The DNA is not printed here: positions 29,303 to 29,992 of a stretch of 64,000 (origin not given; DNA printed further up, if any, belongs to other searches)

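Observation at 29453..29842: Orphan flagellar-rod (FlgB/FlgC)-like gene with no flagellar neighbours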

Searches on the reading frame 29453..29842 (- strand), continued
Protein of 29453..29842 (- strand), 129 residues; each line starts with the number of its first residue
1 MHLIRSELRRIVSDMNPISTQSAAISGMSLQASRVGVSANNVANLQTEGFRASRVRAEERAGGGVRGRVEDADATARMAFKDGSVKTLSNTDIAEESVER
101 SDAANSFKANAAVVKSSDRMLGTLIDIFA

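Call 63: search_protein_families(library=pfam, proteins=[L046:10726-11328:+, L046:11458-11862:+, L046:11928-13319:+, L046:13510-15339:+, L046:15352-16473:+, L046:16623-17963:+, L046:17994-18434:+, L046:18436-18858:+, L046:18862-19152:+, L046:8225-9688:-], max_evalue=0.001)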
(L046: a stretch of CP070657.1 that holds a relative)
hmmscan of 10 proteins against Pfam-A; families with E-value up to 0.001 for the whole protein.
L046:10726-11328:+ (200 aa): 1 family
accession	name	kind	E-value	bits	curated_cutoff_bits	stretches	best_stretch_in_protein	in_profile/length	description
PF07238.19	PilZ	-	1.7e-09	38.4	22.5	1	101-181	27-102/102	PilZ domain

L046:11458-11862:+ (134 aa): 0 families

L046:11928-13319:+ (463 aa): 9 families
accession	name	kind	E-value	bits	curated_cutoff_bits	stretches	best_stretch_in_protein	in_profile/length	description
PF00158.32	Sigma54_activat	-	5.9e-75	251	20.2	1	145-311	1-167/168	Sigma-54 interaction domain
PF00072.30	Response_reg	-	7.1e-30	103.9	30.2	1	7-116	1-110/111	Response regulator receiver domain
PF25601.1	AAA_lid_14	-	2e-29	101.7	27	1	317-394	1-78/87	AAA+ ATPase lid domain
PF14532.12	Sigma54_activ_2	-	5e-21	75.8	25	1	146-316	1-138/138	Sigma-54 interaction domain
PF02954.25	HTH_8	-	4.3e-14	52.4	22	1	415-454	2-41/42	Bacterial regulatory protein, Fis family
PF07728.20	AAA_5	-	5.6e-09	36.6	22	1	169-288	2-124/139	AAA domain (dynein-related subfamily)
PF00004.35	AAA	-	6e-06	27.2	21.2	1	169-299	1-124/131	ATPase family associated with various cellular activities (AAA)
PF07724.20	AAA_2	-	0.00025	21.6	27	1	167-295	4-133/166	AAA domain (Cdc48 subfamily)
PF20030.5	bpMoxR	-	0.00029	20.4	27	0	236-286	96-145/205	MoxR domain in the MoxR-vWA-beta-propeller ternary systems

L046:13510-15339:+ (609 aa): 19 families
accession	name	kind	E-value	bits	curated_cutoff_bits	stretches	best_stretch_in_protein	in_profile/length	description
PF13174.12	TPR_6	-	3.9e-27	93.4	26.3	2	533-562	2-31/33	Tetratricopeptide repeat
PF13428.12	TPR_14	-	2.4e-19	68.3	23.5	1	288-329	1-42/44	Tetratricopeptide repeat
PF14559.12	TPR_19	-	1.1e-14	55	25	0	339-397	5-61/68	Tetratricopeptide repeat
PF13424.12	TPR_12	-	1.2e-14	54.7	30.1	1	289-355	4-75/77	Tetratricopeptide repeat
PF09976.15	TPR_21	-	4e-13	50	25.5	0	255-351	43-139/193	Tetratricopeptide repeat-like domain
PF07719.23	TPR_2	-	4.4e-13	48.7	27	0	288-320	1-33/34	Tetratricopeptide repeat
PF13432.12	TPR_16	-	1.1e-12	48.5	32.7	1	516-562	19-62/65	Tetratricopeptide repeat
PF13525.12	YfiO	-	3.8e-11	43.6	25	1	207-255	4-52/203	Outer membrane lipoprotein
PF00515.34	TPR_1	-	9.1e-10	38.4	27.8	0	288-312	1-25/34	Tetratricopeptide repeat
PF13176.12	TPR_7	-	3.3e-08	33.4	27.9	0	440-468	2-32/36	Tetratricopeptide repeat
PF25058.1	ARM_TT21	-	6.8e-07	29.8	27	1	289-376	58-142/155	Tetratricopeptide repeat protein 21 ARM repeat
PF13181.12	TPR_8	-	8.8e-07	29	25.7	0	289-312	2-25/34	Tetratricopeptide repeat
PF13512.12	TPR_18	-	2e-06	28.5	21.9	0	206-251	8-53/145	Tetratricopeptide repeat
PF25062.1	ARM_TT21_N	-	1.7e-05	25.1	40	0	335-394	146-200/222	Tetratricopeptide repeat protein 21 N-terminal ARM repeat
PF13414.12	TPR_11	-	1.8e-05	24.8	26.8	0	445-462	2-19/42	TPR repeat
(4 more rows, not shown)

L046:15352-16473:+ (373 aa): 7 families
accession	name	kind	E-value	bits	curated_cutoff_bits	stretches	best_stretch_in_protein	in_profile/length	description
PF24125.1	Cds6_C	-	9.9e-19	68.1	27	1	259-362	2-110/111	Cds6 C-terminal NTF2-like domain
PF07719.23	TPR_2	-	9.5e-07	28.9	27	0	149-176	4-31/34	Tetratricopeptide repeat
PF14534.12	DUF4440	-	2e-05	25.4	25.2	1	259-359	1-107/107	Domain of unknown function (DUF4440)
PF13474.12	SnoaL_3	-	2.8e-05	24.9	22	1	259-359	1-111/121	SnoaL-like domain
PF13424.12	TPR_12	-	0.00017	22.2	30.1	0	41-99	10-73/77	Tetratricopeptide repeat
PF13432.12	TPR_16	-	0.00027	21.7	32.7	0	43-98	6-58/65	Tetratricopeptide repeat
PF13371.12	TPR_9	-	0.00065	20.1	35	0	69-103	27-57/73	Tetratricopeptide repeat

L046:16623-17963:+ (446 aa): 12 families
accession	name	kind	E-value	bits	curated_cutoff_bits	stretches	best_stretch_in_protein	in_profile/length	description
PF00158.32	Sigma54_activat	-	1.6e-72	243.1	20.2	1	136-301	1-166/168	Sigma-54 interaction domain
PF25601.1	AAA_lid_14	-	1.1e-26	92.8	27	1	308-386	1-79/87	AAA+ ATPase lid domain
PF00072.30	Response_reg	-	6.4e-23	81.5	30.2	1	6-111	1-106/111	Response regulator receiver domain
PF14532.12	Sigma54_activ_2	-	4.7e-19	69.4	25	1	141-307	5-138/138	Sigma-54 interaction domain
PF02954.25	HTH_8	-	4.7e-14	52.3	22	1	399-439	2-42/42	Bacterial regulatory protein, Fis family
PF07728.20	AAA_5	-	3.3e-08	34.1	22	1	160-278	2-123/139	AAA domain (dynein-related subfamily)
PF00004.35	AAA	-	6.4e-06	27.1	21.2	1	162-294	3-128/131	ATPase family associated with various cellular activities (AAA)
PF07724.20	AAA_2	-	1.2e-05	25.9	27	1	157-288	3-135/166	AAA domain (Cdc48 subfamily)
PF07726.17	AAA_3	-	0.00047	20.5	27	1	160-277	2-111/131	ATPase family associated with various cellular activities (AAA)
PF01078.27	Mg_chelatase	-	0.00047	20.1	20.3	0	215-277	93-157/207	Magnesium chelatase, subunit ChlI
PF13191.12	AAA_16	-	0.00051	21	32.6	0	141-253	7-121/167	AAA ATPase domain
PF13245.12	AAA_19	-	0.00061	20.4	25.1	0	158-255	12-117/134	AAA domain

L046:17994-18434:+ (146 aa): 0 families

L046:18436-18858:+ (140 aa): 2 families
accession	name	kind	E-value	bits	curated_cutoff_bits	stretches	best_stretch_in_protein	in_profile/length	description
PF06429.18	Flg_bbr_C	-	1.6e-11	44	23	1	94-137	2-45/46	Flagellar basal body rod FlgEFG protein C-terminal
PF00460.25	Flg_bb_rod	-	3.1e-08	33.9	20.7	1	8-34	2-28/31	Flagella basal body rod protein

L046:18862-19152:+ (96 aa): 1 family
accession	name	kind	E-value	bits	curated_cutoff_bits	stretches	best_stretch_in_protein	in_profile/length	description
PF02049.23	FliE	-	3.2e-25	88.5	22.4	1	13-95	5-88/89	Flagellar hook-basal body complex protein FliE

L046:8225-9688:- (487 aa): 1 family
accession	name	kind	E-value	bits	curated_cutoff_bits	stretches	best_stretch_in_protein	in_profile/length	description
PF00990.26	GGDEF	-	5.8e-41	140.4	23.8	1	321-477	1-158/161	Diguanylate cyclase, GGDEF domain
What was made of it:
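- In L046 it sits with a PilZ protein and two EBPs at the head of the flgBC-fliE cluster (call 63). In L046 the family member coexists with a canonical FlgC/FliE pair (call 63).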

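Call 100: search_protein_families(library=pfam, proteins=[L090:10363-11859:-, L090:10554-11963:+, L090:10379-11554:+, L087:10446-12881:+], max_evalue=0.01)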
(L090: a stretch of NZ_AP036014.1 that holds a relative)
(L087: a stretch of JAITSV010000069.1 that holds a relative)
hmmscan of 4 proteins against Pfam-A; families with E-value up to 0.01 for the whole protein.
L090:10363-11859:- (498 aa): 0 families

L090:10554-11963:+ (469 aa): 0 families

L090:10379-11554:+ (391 aa): 0 families

L087:10446-12881:+ (811 aa): 0 families
